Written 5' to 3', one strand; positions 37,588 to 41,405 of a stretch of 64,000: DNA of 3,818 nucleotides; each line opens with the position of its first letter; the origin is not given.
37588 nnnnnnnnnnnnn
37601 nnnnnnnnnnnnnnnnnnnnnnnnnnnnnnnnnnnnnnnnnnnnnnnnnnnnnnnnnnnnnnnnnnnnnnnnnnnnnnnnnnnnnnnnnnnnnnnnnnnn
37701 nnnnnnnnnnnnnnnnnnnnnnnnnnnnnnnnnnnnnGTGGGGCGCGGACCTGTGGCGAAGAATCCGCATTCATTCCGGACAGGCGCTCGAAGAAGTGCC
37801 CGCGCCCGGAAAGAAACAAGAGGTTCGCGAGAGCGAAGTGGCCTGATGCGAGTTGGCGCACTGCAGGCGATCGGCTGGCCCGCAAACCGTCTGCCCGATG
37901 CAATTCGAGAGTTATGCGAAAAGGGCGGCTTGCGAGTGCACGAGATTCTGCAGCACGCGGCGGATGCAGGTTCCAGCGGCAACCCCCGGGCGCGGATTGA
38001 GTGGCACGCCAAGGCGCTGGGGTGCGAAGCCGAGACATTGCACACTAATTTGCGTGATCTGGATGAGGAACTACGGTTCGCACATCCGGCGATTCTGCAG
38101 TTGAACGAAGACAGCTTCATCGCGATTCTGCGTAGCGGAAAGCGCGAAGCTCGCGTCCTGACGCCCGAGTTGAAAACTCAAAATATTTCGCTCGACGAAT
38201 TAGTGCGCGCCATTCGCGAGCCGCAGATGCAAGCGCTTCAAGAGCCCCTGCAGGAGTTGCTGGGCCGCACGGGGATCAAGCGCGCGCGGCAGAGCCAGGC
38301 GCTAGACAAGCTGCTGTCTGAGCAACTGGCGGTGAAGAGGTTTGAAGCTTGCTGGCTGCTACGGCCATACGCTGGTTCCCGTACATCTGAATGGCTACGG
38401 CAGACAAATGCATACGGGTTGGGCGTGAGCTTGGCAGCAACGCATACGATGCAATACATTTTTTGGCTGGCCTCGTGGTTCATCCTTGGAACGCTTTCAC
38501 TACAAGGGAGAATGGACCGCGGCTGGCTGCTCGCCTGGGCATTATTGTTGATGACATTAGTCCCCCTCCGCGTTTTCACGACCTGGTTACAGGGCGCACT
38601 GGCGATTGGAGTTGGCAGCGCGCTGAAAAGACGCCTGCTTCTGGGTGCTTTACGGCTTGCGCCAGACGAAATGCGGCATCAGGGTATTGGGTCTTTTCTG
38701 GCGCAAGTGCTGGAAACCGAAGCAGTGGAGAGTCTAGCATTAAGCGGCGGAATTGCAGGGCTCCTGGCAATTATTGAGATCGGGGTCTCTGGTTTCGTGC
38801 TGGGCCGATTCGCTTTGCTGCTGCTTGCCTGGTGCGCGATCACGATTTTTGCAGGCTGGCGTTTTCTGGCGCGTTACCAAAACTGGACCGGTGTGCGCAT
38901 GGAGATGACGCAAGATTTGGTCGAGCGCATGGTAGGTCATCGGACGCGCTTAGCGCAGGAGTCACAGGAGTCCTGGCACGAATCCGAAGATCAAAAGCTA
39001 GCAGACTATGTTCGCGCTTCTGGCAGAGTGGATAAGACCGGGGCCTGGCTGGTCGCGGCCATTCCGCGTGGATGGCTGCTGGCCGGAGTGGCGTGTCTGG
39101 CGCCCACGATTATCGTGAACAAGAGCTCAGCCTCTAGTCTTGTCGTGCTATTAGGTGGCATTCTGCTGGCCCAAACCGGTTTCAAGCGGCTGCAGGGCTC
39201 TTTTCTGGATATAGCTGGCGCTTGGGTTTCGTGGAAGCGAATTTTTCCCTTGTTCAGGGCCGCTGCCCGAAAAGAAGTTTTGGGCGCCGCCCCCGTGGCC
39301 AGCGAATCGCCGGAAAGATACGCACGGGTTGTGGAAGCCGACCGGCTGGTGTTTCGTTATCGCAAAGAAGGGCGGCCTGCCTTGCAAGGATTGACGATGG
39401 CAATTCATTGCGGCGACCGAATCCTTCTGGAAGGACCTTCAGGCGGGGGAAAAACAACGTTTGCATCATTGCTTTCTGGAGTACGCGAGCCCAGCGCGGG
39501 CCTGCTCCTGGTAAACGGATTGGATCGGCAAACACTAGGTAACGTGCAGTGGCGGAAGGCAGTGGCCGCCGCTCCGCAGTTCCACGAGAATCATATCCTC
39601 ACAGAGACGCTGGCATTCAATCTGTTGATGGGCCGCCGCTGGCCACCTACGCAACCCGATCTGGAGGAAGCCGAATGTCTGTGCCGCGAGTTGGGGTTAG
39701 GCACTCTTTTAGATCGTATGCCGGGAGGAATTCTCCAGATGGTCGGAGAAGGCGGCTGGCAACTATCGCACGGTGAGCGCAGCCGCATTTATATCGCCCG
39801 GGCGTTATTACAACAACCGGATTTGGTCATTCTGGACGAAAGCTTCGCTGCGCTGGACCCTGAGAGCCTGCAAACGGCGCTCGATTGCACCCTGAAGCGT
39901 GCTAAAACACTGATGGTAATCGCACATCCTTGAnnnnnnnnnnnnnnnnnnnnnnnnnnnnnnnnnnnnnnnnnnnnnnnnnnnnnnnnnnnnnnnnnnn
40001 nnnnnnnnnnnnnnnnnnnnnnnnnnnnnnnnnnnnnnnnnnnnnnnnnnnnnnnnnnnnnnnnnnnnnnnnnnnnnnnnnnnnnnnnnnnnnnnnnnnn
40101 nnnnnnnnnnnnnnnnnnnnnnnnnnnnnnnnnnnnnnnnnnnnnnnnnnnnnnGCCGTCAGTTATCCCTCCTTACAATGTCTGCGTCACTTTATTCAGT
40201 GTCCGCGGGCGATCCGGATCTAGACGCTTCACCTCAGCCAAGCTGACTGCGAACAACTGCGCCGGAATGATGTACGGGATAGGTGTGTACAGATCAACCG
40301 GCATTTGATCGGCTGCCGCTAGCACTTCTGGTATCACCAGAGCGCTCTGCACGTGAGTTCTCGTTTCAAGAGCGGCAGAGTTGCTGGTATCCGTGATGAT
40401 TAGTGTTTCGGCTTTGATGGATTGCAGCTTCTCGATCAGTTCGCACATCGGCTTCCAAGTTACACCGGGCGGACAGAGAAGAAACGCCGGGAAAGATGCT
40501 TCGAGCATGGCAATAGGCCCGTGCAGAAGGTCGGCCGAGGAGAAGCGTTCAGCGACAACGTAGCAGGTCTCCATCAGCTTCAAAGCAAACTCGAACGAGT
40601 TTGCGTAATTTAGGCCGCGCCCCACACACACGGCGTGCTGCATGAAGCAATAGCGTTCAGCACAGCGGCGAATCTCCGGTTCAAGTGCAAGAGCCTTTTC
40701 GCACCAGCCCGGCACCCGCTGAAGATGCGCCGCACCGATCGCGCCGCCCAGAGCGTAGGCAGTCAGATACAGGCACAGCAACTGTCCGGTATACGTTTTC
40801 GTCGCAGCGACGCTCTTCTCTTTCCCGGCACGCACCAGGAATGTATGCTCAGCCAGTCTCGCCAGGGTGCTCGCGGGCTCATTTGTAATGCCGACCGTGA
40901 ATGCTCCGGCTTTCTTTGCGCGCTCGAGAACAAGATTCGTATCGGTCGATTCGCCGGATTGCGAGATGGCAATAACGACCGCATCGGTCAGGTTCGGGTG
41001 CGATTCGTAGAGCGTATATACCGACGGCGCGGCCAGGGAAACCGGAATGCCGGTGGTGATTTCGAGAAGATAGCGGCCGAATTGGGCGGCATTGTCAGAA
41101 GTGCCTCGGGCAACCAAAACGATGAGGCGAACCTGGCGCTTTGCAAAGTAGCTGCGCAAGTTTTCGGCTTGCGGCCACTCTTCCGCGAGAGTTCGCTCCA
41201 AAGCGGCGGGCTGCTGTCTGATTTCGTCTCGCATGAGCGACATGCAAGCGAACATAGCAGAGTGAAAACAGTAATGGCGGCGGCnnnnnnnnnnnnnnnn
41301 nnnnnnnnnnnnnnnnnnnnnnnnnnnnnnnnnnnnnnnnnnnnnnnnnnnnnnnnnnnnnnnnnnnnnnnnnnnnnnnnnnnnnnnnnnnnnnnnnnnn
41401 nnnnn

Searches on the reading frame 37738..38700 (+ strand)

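Call 39: search_protein_families(library=pfam, proteins=[window:37738-38700:+], max_evalue=1)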
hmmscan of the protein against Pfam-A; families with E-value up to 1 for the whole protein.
window:37738-38700:+ (321 aa): 1 family
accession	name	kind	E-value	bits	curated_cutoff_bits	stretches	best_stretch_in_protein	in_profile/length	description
PF11464.13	Rbsn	-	0.23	11.6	26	1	97-112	24-39/42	Rabenosyn Rab binding domain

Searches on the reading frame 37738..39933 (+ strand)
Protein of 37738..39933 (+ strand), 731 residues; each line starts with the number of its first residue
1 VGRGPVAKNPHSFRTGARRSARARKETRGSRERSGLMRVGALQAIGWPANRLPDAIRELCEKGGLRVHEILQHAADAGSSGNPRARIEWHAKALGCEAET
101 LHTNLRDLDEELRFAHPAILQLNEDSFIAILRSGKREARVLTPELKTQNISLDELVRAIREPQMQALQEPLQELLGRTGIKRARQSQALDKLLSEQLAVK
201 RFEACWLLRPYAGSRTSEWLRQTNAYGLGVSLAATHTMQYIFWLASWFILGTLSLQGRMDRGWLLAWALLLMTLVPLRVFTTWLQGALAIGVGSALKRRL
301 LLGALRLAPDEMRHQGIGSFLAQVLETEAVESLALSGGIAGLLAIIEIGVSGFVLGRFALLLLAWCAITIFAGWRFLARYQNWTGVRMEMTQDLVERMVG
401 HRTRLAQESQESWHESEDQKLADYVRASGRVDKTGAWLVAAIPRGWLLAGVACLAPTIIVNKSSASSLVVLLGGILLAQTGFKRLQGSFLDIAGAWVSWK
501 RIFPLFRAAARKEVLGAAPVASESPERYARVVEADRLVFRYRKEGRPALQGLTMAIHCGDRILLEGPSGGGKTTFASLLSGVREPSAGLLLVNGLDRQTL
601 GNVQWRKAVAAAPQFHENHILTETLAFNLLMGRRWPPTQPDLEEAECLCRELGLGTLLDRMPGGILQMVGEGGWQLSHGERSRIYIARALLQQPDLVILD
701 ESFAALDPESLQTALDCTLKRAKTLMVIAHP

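Call 6: search_protein_families(library=pfam, proteins=[window:37738-39933:+], max_evalue=0.001)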
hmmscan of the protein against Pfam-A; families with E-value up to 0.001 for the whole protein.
window:37738-39933:+ (731 aa): 1 family
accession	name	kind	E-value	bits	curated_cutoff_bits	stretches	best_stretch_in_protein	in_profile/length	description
PF00005.33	ABC_tran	-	1.2e-18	68.5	25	1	549-703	1-136/137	ABC transporter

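Call 7: search_protein_families(library=ncbifam, proteins=[window:37738-39933:+], max_evalue=0.01)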
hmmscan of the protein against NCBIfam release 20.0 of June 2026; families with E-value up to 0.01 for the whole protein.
window:37738-39933:+ (731 aa): 167 families (the best 25 are shown)
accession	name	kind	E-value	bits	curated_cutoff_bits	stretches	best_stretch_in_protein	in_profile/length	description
TIGR02857.1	CydD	equivalog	4.2e-37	128.3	435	1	497-730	292-515/529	thiol reductant ABC exporter subunit CydD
TIGR02868.1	CydC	equivalog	5.6e-37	127.6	329.05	1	339-727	136-525/530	thiol reductant ABC exporter subunit CydC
TIGR03375.1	type_I_sec_LssB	subfamily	1.2e-35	123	693.1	1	532-730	466-660/696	type I secretion system permease/ATPase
TIGR03797.1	NHLM_micro_ABC2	equivalog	1.2e-31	110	709.4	1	356-730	278-643/686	NHLP bacteriocin export ABC transporter permease/ATPase subunit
NF008364.0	PRK11160.1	equivalog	4.2e-31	108.2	630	1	381-730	190-533/575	heme ABC transporter ATP-binding protein/permease CydC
TIGR02203.1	MsbA_lipidA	equivalog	6e-31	107.6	602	1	525-730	325-527/572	lipid A export permease/ATP-binding protein MsbA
TIGR02204.1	MsbA_rel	hypoth_equivalog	6.8e-30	104.3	780.4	1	455-730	264-533/576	ABC transporter, permease/ATP-binding protein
TIGR03796.1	NHLM_micro_ABC1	equivalog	4.9e-29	101.1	853.3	1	523-730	469-670/710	NHLP family bacteriocin export ABC transporter peptidase/permease/ATPase subunit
NF010178.0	PRK13657.1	equivalog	7.5e-29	100.6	733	1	526-730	329-528/588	glucan ABC transporter ATP-binding protein/ permease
TIGR01846.1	type_I_sec_HlyB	subfamily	1.5e-27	96.2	725.55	1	366-730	292-650/694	type I secretion system permease/ATPase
NF008381.0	PRK11176.1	equivalog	1.4e-26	93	867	1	528-730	338-537/582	lipid A ABC transporter ATP-binding protein/permease MsbA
TIGR00958.1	3a01208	subfamily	1.5e-26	92.9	874.6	1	525-730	472-672/711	antigen peptide transporter 2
NF045513.1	HepA_fam_ABC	equivalog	8.1e-25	87.3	725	1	531-730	373-567/610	heterocyst formation ABC transporter subunit HepA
TIGR01842.1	type_I_sec_PrtD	subfamily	5e-24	84.7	510.15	1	405-730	198-512/544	type I secretion system permease/ATPase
NF008379.0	PRK11174.1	equivalog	3.4e-23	82.1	684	1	532-727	350-540/588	heme ABC transporter permease/ATP-binding protein CydD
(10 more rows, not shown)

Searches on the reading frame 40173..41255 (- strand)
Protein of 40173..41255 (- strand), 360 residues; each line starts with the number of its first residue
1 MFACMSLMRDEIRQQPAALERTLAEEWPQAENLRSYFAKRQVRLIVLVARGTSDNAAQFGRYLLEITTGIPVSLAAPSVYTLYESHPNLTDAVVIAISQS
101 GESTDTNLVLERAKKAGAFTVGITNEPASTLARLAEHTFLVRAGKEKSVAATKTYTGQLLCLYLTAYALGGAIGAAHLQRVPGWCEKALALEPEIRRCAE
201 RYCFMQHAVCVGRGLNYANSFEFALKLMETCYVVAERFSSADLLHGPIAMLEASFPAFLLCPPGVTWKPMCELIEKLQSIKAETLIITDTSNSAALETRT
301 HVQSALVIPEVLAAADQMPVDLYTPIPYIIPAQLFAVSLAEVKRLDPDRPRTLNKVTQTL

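Call 6: search_protein_families(library=pfam, proteins=[window:40173-41255:-], max_evalue=0.001)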
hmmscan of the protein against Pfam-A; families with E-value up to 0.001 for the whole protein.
window:40173-41255:- (360 aa): 1 family
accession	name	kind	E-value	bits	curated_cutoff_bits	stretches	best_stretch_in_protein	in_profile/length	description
PF01380.27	SIS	-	4.9e-32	110.9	25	2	43-166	6-129/131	SIS domain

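Call 46: find_encoding_contigs(protein=window:40173-41255:-, flank=10000, max_places=3)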
Protein window:40173-41255:- (360 aa): no gene with exactly this product is on record in the collection.
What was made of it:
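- Tried and rejected: Exact look-up of a window protein found no record (call 46).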
